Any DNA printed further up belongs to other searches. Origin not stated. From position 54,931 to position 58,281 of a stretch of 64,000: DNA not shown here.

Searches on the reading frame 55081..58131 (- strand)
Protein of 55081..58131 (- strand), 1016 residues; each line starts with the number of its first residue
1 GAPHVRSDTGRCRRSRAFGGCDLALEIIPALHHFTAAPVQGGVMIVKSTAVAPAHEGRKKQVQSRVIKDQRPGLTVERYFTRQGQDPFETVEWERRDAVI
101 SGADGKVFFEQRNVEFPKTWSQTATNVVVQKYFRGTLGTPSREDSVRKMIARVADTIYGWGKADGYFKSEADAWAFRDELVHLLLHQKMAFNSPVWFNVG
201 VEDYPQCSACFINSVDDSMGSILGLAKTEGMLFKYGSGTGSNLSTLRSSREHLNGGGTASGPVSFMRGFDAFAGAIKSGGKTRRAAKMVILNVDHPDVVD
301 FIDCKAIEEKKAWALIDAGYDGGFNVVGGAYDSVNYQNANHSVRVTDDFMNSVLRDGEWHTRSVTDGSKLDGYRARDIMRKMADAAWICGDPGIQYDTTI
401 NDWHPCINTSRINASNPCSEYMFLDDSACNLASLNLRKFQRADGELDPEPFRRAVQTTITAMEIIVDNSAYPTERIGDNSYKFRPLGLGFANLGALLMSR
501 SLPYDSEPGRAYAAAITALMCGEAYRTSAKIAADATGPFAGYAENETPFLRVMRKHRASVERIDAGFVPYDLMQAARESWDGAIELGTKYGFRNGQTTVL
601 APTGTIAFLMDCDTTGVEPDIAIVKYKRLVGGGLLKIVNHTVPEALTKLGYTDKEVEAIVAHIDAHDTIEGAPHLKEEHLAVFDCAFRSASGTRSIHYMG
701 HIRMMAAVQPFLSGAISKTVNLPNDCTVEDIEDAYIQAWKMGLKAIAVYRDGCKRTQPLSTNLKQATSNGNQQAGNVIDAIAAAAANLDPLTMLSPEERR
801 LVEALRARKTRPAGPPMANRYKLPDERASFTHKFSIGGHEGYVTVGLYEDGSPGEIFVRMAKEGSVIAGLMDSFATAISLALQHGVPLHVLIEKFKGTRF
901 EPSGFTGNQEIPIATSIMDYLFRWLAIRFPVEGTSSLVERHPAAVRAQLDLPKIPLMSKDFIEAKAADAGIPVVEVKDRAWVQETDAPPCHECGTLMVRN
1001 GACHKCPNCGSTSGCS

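Call 41: search_protein_families(library=pfam, proteins=[window:55081-58131:-], max_evalue=0.001)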
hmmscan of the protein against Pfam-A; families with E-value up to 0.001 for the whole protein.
window:55081-58131:- (1016 aa): 5 families
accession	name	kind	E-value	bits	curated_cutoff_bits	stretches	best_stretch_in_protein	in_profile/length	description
PF02867.20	Ribonuc_red_lgC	-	1.8e-138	462.9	23.9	1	208-749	1-523/523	Ribonucleotide reductase, barrel domain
PF08471.15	Ribonuc_red_2_N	-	1.7e-21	76.8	27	1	104-187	1-103/103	Class II vitamin B12-dependent ribonucleotide reductase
PF12637.14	TSCPD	-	1.7e-13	51.1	22.8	1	832-926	5-85/88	TSCPD domain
PF00317.26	Ribonuc_red_lgN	-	8.2e-06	26.2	28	1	124-202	7-75/77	Ribonucleotide reductase, all-alpha domain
PF07282.18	Cas12f1-like_TNB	-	0.00039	21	26.3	0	959-1012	5-49/60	Cas12f1-like, TNB domain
